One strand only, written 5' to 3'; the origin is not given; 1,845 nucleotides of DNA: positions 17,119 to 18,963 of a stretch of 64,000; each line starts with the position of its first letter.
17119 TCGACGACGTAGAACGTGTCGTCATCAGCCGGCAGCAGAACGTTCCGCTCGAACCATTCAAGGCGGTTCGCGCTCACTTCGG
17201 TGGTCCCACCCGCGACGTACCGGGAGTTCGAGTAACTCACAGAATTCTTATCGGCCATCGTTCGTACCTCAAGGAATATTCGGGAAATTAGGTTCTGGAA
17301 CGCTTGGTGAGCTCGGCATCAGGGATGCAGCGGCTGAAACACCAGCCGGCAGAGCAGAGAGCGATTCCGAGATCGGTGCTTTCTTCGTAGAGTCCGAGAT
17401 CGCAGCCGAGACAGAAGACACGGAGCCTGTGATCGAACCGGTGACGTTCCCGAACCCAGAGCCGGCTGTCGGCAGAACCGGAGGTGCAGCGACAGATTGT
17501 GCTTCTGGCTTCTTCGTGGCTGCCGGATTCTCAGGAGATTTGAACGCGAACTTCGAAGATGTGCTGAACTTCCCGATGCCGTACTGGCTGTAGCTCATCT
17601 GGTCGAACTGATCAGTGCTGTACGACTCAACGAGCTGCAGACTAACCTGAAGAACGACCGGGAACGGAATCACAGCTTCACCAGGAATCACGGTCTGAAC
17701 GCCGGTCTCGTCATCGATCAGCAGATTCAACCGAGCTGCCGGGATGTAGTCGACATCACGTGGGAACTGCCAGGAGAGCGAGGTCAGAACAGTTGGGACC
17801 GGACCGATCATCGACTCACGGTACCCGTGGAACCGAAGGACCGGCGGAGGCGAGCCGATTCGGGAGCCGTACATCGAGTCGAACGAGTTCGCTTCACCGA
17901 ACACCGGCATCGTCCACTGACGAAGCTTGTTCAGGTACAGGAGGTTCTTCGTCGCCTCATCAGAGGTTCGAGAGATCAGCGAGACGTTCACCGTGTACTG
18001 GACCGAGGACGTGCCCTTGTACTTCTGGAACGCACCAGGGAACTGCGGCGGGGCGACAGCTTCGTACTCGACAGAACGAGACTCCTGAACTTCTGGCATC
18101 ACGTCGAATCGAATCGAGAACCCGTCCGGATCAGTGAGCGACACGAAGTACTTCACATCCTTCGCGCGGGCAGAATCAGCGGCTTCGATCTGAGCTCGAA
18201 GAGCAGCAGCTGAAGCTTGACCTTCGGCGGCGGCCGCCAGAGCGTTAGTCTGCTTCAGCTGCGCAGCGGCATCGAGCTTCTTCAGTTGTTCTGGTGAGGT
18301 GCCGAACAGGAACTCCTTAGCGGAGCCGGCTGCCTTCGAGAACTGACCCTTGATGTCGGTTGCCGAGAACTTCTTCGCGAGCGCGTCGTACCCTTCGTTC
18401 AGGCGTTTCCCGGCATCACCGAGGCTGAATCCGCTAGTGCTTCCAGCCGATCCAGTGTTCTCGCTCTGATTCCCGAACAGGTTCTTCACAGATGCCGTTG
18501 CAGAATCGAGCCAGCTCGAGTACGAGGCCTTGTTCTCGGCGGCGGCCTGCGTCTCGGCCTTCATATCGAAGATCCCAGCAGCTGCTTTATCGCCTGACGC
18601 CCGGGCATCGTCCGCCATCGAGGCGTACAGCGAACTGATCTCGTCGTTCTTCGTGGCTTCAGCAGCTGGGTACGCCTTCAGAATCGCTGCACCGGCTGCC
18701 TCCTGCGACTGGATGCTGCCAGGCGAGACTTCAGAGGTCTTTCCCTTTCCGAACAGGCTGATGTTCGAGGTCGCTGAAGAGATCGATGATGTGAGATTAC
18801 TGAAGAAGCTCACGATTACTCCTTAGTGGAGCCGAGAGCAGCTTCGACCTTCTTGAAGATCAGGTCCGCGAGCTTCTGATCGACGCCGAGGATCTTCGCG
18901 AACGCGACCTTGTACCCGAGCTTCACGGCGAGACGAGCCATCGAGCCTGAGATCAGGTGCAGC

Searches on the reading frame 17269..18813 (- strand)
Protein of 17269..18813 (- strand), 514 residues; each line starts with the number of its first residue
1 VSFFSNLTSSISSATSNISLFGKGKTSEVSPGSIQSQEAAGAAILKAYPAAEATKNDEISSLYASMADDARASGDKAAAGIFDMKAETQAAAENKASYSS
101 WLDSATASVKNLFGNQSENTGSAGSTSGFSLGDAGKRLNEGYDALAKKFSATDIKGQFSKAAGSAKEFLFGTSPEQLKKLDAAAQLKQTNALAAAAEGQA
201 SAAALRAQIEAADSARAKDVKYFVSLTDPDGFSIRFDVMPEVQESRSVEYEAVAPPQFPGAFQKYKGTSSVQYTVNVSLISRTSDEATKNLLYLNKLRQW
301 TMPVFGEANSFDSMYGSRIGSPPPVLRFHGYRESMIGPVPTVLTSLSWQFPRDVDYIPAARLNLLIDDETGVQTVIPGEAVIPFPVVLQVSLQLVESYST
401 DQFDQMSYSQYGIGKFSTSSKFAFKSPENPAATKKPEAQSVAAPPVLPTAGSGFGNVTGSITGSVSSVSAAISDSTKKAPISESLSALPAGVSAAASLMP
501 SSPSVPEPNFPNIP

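Call 12: search_protein_families(library=pfam, proteins=[window:17269-18813:-], max_evalue=0.01)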
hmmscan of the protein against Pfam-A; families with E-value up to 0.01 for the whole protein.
window:17269-18813:- (514 aa): 0 families

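Call 13: search_protein_families(library=phrogs, proteins=[window:17269-18813:-], max_evalue=0.001)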
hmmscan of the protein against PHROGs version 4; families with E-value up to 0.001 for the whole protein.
window:17269-18813:- (514 aa): 1 family
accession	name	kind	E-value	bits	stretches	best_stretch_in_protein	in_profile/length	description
phrog_12050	-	head and packaging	1.2e-13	52.1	1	221-357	293-428/507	virion structural protein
